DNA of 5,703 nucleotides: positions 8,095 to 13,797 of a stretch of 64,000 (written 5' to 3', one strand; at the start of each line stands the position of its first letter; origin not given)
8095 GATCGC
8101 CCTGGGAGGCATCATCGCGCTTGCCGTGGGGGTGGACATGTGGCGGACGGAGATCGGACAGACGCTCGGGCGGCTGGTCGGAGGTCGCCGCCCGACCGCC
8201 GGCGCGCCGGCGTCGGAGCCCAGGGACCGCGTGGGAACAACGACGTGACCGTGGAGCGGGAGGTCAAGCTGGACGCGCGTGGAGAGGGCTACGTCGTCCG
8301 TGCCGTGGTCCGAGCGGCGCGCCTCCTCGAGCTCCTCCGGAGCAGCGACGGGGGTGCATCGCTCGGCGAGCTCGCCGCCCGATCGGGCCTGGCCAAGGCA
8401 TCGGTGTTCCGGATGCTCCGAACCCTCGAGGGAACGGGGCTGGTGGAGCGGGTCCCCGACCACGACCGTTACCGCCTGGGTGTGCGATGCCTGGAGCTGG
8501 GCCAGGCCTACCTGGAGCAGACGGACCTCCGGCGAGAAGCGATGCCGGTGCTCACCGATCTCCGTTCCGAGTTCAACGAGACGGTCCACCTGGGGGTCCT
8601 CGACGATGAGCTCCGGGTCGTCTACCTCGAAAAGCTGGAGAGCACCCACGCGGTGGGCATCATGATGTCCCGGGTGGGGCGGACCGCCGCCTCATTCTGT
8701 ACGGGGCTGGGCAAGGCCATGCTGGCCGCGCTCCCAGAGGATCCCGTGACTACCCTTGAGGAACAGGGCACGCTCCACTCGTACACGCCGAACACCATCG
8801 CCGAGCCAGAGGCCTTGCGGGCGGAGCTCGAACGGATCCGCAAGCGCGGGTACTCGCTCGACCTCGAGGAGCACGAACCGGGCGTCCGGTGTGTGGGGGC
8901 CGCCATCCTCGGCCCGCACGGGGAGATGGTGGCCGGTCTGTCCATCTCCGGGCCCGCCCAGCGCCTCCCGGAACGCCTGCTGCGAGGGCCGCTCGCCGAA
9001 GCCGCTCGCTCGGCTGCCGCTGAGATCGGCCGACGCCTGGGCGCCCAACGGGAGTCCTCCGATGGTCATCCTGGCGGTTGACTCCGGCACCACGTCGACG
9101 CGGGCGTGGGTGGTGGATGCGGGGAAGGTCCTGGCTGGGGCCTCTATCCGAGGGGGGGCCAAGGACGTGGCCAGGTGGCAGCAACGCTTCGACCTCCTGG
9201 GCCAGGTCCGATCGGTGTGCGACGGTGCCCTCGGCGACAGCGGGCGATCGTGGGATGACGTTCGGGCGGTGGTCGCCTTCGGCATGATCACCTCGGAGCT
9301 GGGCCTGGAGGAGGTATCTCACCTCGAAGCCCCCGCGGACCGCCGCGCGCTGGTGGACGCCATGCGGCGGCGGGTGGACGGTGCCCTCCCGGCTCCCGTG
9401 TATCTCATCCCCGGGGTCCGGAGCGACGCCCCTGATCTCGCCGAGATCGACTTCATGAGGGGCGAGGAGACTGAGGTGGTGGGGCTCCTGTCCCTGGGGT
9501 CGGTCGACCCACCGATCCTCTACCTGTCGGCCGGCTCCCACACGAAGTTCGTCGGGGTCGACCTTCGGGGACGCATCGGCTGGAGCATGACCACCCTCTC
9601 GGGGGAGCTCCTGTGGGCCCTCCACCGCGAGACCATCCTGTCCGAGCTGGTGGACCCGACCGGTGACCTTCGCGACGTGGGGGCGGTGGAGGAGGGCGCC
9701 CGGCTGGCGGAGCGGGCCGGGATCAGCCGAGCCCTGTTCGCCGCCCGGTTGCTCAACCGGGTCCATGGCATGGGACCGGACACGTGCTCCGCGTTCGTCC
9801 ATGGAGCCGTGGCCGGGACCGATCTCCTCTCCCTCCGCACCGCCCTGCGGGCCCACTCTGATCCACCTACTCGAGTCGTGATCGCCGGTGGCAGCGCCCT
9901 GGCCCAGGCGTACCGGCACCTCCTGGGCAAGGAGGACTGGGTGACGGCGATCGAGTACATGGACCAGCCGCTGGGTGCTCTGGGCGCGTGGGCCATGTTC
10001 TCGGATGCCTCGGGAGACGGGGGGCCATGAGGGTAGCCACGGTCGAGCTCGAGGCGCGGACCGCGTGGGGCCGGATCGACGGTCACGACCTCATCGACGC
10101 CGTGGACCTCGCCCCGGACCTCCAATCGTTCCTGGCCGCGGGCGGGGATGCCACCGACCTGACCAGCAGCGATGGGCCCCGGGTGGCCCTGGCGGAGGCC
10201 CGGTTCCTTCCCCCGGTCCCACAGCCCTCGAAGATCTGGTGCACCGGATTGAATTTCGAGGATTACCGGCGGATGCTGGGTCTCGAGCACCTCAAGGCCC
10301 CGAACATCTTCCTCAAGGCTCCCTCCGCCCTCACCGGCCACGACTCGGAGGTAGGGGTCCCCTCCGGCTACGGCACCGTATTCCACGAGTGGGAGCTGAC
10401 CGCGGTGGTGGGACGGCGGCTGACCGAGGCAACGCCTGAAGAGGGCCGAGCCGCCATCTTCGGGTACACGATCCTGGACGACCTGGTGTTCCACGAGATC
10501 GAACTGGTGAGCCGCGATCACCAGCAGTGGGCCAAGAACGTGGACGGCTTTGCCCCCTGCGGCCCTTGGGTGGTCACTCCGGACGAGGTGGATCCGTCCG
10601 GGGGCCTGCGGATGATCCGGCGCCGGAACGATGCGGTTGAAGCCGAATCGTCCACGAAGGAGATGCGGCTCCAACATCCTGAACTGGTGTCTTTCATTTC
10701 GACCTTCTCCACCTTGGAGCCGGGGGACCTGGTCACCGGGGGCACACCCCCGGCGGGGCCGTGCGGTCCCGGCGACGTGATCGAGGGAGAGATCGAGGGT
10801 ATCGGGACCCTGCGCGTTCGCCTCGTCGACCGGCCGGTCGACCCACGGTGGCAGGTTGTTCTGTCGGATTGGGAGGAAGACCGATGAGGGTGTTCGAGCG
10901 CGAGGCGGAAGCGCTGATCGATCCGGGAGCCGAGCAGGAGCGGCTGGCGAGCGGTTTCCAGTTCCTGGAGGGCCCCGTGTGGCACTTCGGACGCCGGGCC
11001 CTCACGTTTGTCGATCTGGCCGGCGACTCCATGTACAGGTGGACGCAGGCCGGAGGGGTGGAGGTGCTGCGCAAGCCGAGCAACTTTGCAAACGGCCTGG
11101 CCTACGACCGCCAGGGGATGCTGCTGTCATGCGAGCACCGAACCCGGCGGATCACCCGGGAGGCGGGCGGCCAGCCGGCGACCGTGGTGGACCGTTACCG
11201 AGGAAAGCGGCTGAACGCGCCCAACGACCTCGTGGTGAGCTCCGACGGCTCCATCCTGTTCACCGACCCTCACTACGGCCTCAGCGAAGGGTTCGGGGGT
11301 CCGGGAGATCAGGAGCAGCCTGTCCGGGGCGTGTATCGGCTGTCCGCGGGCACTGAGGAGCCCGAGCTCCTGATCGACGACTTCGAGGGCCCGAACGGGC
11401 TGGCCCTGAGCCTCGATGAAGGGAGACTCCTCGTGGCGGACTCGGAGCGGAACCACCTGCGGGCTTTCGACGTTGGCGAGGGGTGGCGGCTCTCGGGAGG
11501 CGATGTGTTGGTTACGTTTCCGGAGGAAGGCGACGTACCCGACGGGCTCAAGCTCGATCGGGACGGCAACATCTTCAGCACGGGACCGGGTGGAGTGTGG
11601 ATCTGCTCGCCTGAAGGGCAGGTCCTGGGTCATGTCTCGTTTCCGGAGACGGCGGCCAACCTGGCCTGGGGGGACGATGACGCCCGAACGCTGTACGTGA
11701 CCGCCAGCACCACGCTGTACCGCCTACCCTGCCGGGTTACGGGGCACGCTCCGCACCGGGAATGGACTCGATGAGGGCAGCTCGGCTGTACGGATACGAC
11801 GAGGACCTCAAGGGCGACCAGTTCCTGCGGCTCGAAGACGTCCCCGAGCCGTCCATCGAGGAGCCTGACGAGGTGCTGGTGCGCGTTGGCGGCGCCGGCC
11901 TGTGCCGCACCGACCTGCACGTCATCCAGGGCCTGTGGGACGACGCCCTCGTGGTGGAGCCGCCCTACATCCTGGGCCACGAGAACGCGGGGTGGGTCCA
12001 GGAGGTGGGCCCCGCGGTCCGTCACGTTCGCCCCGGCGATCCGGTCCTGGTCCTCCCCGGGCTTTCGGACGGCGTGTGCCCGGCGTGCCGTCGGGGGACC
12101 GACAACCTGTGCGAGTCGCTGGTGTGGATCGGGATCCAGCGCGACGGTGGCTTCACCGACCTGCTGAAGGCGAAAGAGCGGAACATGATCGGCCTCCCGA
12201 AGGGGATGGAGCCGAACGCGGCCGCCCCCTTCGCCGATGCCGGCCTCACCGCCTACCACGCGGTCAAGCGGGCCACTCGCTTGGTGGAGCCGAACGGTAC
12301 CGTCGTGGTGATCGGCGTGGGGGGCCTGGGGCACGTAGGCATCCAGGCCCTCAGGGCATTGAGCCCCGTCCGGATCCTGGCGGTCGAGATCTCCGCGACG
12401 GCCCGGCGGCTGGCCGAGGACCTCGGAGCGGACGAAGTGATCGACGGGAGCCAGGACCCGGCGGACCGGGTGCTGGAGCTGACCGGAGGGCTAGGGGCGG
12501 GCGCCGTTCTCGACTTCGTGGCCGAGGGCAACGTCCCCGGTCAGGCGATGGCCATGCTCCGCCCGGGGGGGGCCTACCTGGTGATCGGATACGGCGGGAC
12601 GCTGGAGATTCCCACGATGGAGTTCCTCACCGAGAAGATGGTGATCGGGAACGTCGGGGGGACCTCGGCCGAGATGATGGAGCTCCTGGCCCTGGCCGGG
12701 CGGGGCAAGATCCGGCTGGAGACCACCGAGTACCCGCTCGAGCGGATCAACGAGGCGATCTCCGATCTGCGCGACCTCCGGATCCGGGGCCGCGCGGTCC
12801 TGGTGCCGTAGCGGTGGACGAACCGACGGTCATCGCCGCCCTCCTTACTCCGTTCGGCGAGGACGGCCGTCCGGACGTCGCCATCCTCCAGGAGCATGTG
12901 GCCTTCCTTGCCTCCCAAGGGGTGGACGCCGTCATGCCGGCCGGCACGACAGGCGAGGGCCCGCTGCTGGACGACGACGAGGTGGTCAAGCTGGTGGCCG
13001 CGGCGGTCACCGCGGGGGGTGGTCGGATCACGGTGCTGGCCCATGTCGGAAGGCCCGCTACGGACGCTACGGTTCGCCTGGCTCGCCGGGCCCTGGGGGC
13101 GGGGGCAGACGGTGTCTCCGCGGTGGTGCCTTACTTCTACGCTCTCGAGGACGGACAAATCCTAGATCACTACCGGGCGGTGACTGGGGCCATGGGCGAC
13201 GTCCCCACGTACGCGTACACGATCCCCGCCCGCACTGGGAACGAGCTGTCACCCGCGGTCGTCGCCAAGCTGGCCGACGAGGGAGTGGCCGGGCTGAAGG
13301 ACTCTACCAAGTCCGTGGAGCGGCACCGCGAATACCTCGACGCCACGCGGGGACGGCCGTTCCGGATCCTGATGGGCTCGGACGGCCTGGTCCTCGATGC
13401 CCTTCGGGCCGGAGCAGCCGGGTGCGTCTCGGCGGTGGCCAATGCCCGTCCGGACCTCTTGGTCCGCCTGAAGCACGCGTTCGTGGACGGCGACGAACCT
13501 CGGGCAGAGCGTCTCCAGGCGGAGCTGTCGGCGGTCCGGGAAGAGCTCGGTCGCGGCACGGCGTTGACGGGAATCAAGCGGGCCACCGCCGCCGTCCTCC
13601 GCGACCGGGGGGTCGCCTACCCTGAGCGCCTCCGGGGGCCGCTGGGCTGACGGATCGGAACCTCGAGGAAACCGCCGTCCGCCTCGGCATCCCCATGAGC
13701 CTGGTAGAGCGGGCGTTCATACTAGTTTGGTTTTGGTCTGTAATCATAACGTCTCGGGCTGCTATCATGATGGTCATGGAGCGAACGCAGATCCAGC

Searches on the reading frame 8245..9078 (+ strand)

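Call 47: search_protein_families(library=pfam, proteins=[window:8245-9078:+], max_evalue=0.0001)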
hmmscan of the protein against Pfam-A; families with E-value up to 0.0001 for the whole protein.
window:8245-9078:+ (278 aa): 5 families
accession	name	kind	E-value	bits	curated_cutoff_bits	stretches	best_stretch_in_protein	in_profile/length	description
PF01614.24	IclR_C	-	2.5e-44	151.4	24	1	87-261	1-172/174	Bacterial transcriptional regulator IclR C-terminal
PF09339.16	HTH_IclR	-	2.4e-15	56.4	22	1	20-71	1-52/52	IclR helix-turn-helix domain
PF01047.28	MarR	-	1.3e-08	35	24.6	1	27-73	8-53/59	MarR family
PF12802.13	MarR_2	-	5.5e-08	33.3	27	1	24-72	7-55/61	MarR family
PF13412.12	HTH_24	-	0.0001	22.3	21.9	0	26-68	7-48/48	Winged helix-turn-helix DNA-binding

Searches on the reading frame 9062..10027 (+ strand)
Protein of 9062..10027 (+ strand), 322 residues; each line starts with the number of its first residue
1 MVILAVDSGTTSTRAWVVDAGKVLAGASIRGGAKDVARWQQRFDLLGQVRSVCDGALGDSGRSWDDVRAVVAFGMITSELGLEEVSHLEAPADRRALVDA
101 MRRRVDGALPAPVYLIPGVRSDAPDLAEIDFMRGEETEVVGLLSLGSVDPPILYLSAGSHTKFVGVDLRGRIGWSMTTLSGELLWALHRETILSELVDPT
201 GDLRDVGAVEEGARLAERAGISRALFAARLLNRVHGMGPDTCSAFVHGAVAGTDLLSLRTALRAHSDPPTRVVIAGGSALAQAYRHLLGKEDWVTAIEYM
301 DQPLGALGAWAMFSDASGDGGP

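Call 47: search_protein_families(library=pfam, proteins=[window:9062-10027:+], max_evalue=0.0001)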
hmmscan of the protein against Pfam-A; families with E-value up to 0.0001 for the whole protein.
window:9062-10027:+ (322 aa): 1 family
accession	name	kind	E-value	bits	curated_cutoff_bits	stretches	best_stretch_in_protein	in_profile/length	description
PF05035.17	DGOK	-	4.4e-42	144.4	25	1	7-292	1-262/281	2-keto-3-deoxy-galactonokinase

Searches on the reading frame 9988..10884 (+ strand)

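Call 47: search_protein_families(library=pfam, proteins=[window:9988-10884:+], max_evalue=0.0001)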
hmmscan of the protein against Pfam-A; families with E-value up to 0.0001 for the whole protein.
window:9988-10884:+ (299 aa): 1 family
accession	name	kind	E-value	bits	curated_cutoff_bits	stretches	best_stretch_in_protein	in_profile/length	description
PF01557.24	FAA_hydrolase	-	1.4e-44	152.8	23.9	1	82-279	1-213/214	Fumarylacetoacetate (FAA) hydrolase C-terminal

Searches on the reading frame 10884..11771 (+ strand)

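Call 47: search_protein_families(library=pfam, proteins=[window:10884-11771:+], max_evalue=0.0001)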
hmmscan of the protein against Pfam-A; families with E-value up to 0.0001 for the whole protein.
window:10884-11771:+ (296 aa): 3 families
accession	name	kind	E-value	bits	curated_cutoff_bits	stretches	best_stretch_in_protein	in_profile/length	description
PF08450.18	SGL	-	2.5e-42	145.6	26.3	1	29-275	3-245/246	SMP-30/Gluconolactonase/LRE-like region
PF01436.27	NHL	-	1.3e-07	31.7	20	1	167-195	1-28/28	NHL repeat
PF03088.22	Str_synth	-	1.8e-05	25.2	25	0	149-189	38-78/89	Strictosidine synthase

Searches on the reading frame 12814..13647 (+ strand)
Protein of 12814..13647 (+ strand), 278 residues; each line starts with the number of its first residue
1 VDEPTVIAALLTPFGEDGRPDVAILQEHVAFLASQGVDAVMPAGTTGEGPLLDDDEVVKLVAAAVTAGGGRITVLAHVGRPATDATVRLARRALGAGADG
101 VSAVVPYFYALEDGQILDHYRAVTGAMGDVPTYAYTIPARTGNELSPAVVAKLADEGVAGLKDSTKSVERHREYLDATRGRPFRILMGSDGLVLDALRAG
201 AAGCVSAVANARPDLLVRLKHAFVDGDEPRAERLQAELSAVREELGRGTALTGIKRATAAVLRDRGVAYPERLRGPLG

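Call 47: search_protein_families(library=pfam, proteins=[window:12814-13647:+], max_evalue=0.0001)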
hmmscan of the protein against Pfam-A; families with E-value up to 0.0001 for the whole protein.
window:12814-13647:+ (278 aa): 1 family
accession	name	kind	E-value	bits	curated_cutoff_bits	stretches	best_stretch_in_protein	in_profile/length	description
PF00701.28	DHDPS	-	1.3e-55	188.7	22.1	1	6-277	5-271/289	Dihydrodipicolinate synthetase family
